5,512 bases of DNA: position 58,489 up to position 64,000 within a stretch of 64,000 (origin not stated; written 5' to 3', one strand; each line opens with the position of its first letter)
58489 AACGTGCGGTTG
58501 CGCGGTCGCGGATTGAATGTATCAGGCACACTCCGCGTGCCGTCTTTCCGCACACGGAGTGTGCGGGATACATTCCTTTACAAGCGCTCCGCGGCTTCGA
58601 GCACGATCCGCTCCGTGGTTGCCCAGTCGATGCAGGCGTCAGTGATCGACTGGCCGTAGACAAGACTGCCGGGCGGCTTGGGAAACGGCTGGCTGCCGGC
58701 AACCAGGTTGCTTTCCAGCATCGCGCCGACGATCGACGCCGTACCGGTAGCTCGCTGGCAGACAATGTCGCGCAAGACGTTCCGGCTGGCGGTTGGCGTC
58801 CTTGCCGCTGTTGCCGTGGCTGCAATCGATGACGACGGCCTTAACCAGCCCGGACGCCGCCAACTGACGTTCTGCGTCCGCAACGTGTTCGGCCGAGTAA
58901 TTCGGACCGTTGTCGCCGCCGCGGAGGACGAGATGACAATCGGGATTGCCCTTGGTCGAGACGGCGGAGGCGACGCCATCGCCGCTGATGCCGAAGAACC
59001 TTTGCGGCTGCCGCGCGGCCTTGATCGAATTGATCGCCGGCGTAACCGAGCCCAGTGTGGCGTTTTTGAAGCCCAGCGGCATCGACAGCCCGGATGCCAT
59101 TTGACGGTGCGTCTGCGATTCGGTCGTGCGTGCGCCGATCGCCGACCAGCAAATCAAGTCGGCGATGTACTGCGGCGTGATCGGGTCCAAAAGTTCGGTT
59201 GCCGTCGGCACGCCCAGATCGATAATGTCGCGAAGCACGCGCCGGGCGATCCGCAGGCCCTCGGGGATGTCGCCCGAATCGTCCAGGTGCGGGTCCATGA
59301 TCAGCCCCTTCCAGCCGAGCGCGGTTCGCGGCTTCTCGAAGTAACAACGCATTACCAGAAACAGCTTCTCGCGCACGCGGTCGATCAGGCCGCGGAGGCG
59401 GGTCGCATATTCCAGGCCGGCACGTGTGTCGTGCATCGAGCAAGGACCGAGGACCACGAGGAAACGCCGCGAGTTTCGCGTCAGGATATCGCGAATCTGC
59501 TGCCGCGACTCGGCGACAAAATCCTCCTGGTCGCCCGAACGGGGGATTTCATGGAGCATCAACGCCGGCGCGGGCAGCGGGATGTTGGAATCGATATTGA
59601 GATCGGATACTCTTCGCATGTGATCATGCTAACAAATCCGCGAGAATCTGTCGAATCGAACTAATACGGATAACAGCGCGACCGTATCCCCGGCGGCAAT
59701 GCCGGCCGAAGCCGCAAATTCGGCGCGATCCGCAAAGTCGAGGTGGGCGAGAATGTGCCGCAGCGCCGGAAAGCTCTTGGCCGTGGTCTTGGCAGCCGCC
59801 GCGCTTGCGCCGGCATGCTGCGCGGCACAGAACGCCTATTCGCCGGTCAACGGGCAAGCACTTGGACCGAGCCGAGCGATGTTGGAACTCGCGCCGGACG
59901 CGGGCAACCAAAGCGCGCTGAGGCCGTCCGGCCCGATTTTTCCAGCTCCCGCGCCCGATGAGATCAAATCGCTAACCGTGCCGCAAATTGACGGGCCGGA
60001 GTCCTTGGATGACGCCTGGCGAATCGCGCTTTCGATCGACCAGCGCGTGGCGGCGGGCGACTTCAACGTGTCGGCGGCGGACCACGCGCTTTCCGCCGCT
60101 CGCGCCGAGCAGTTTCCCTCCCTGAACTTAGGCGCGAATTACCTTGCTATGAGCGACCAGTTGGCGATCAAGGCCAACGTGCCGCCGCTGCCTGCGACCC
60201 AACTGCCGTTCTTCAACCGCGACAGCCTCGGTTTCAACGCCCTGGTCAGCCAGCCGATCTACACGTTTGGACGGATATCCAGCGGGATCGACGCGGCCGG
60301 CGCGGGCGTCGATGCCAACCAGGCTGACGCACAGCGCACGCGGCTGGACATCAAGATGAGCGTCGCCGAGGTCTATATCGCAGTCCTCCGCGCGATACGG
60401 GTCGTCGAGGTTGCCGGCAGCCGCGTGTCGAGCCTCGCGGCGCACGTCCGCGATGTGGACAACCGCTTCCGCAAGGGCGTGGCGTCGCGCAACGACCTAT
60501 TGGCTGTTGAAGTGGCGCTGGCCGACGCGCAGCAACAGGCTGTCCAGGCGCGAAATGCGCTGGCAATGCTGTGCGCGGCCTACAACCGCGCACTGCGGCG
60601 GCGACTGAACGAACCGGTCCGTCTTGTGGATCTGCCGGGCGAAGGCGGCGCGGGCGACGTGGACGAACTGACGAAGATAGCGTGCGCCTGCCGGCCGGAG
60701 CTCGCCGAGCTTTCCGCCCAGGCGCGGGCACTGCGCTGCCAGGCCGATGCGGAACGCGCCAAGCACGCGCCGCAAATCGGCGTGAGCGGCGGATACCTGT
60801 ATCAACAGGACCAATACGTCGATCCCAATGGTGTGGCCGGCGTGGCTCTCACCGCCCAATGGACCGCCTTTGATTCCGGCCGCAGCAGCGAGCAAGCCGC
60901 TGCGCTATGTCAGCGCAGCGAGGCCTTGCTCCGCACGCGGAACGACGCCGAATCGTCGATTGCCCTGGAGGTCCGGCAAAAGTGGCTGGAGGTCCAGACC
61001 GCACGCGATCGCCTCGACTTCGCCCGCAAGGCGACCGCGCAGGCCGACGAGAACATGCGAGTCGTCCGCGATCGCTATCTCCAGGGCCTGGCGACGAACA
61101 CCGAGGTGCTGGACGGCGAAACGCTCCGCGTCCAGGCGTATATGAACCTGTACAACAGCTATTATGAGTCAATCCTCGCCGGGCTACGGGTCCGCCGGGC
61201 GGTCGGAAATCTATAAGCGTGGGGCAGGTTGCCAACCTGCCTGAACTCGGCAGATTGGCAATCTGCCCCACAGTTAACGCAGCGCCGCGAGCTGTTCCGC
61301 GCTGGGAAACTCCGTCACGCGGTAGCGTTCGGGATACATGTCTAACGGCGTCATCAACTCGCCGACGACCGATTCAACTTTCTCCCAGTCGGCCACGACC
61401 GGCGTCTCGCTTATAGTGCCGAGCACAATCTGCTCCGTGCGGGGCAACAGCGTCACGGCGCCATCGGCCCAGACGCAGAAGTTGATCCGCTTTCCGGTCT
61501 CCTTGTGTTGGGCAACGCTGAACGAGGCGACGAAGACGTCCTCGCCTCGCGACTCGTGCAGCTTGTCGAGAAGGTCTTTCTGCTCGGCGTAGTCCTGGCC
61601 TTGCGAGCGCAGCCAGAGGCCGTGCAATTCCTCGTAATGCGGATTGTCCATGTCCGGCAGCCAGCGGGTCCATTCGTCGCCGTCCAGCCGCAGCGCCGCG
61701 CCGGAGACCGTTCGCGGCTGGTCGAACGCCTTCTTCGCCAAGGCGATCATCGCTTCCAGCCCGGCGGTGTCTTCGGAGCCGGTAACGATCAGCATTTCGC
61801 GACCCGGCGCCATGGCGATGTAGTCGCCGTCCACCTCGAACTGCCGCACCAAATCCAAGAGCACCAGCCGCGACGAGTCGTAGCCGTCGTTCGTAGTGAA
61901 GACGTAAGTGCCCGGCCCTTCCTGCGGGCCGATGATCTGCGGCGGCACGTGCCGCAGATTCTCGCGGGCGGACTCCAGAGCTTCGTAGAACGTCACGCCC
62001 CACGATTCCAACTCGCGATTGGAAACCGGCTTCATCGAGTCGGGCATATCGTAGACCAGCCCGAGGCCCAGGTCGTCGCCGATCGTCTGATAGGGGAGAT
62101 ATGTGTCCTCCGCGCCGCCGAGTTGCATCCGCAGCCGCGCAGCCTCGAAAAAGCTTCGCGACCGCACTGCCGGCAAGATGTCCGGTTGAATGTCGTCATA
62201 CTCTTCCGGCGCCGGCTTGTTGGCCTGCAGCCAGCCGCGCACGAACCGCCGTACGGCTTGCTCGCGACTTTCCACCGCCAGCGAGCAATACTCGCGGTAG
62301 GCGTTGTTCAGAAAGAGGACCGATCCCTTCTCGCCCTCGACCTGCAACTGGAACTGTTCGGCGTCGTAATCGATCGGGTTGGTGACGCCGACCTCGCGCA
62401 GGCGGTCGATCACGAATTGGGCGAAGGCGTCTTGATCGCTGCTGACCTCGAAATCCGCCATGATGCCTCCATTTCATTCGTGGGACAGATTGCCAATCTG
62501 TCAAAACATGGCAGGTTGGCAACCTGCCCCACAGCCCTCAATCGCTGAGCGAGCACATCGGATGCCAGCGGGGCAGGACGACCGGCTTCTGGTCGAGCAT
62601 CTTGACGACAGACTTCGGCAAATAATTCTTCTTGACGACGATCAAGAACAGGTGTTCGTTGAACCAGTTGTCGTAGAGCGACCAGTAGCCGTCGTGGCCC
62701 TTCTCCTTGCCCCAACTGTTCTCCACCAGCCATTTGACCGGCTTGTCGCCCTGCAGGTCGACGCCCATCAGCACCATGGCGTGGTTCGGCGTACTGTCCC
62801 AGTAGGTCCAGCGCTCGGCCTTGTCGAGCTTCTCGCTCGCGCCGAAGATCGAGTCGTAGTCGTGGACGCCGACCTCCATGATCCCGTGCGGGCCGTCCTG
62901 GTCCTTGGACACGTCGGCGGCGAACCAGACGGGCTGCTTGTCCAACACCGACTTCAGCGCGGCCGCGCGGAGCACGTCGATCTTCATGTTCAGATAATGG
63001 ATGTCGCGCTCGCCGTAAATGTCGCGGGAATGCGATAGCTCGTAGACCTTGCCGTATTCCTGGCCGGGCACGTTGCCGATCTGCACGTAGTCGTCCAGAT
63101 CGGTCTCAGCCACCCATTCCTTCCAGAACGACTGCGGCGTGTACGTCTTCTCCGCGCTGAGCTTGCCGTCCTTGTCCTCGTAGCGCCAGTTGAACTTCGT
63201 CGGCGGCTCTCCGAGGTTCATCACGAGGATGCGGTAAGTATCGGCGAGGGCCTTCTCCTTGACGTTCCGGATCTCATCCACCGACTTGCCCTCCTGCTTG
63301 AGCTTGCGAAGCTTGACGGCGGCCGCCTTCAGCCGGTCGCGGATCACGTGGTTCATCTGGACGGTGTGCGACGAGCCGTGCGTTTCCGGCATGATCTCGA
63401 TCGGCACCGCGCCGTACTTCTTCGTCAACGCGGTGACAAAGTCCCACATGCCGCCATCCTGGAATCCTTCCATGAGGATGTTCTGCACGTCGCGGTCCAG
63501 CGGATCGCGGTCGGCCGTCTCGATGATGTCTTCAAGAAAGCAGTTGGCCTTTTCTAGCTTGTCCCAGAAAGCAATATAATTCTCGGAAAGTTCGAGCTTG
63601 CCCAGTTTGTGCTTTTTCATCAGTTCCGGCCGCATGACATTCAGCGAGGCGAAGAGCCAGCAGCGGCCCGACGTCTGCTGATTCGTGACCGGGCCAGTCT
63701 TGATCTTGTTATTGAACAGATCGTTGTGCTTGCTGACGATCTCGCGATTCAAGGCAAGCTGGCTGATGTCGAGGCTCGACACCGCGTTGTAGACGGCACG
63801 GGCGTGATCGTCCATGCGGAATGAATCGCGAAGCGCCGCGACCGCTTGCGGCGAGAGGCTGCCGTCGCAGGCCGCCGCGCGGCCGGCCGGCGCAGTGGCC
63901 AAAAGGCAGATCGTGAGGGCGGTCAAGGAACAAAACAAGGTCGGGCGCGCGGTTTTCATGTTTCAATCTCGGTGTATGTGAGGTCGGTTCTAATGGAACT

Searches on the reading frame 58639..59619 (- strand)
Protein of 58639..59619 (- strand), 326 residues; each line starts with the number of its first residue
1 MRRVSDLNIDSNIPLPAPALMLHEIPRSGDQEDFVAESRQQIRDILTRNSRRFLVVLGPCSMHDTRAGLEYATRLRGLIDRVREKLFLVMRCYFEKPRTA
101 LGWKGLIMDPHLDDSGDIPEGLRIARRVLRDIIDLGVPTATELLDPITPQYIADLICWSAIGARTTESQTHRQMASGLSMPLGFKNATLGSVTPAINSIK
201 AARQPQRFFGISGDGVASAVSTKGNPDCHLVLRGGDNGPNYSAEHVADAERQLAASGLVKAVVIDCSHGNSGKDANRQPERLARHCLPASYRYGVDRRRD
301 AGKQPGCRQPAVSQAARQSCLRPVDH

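Call 82: search_protein_families(library=pfam, proteins=[window:58639-59619:-], max_evalue=0.0001)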
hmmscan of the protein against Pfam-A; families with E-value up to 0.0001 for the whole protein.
window:58639-59619:- (326 aa): 1 family
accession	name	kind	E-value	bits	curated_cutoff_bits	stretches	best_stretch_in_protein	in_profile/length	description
PF00793.26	DAHP_synth_1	-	5.4e-63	212.9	25.5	1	41-280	8-214/270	DAHP synthetase I family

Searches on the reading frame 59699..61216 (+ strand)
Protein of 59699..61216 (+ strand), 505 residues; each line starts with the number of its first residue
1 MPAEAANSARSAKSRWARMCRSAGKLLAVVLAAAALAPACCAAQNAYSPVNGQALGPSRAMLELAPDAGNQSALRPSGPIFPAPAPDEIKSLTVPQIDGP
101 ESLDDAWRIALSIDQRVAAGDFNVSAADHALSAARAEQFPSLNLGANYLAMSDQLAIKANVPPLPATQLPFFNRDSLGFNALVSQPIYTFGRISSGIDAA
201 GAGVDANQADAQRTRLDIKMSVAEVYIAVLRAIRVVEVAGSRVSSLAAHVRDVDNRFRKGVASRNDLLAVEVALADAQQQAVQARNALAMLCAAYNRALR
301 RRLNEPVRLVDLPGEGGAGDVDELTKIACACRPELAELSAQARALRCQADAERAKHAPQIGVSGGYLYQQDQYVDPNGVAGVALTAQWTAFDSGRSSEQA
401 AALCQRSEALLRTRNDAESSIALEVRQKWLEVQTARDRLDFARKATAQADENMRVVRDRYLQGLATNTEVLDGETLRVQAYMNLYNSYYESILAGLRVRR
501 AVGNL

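Call 82: search_protein_families(library=pfam, proteins=[window:59699-61216:+], max_evalue=0.0001)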
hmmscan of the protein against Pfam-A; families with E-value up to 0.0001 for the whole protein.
window:59699-61216:+ (505 aa): 1 family
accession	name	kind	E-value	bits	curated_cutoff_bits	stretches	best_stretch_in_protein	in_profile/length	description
PF02321.23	OEP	-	1.1e-46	159.5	22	2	103-299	1-186/187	Outer membrane efflux protein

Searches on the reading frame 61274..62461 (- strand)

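Call 82: search_protein_families(library=pfam, proteins=[window:61274-62461:-], max_evalue=0.0001)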
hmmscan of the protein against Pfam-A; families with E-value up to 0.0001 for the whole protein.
window:61274-62461:- (395 aa): 1 family
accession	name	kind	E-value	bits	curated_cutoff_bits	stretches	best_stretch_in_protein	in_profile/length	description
PF07285.16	DUF1444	-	1.8e-07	31.5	23.8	1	19-247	12-234/264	Protein of unknown function (DUF1444)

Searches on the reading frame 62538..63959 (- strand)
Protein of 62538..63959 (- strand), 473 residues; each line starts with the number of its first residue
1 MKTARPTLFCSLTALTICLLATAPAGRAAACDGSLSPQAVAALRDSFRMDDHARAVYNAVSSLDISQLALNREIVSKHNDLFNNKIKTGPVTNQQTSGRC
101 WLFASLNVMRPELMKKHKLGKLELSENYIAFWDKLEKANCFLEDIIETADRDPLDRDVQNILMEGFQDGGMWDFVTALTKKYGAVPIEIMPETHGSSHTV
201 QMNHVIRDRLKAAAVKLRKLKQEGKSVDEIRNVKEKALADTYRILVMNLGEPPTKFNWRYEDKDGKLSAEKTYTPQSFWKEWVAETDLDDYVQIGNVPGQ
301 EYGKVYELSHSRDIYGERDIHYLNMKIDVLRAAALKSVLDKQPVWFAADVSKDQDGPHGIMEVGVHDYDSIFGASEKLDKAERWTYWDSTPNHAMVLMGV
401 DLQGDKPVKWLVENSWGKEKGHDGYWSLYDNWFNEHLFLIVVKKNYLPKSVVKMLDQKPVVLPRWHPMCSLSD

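Call 82: search_protein_families(library=pfam, proteins=[window:62538-63959:-], max_evalue=0.0001)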
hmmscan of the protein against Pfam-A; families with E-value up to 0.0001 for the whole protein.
window:62538-63959:- (473 aa): 2 families
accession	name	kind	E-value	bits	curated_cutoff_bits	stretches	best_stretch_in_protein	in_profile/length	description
PF03051.21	Peptidase_C1_2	-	4.5e-141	471.1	22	1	35-468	2-437/438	Peptidase C1-like family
PF00112.29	Peptidase_C1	-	5.5e-09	36.9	20.7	0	390-431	165-205/220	Papain family cysteine protease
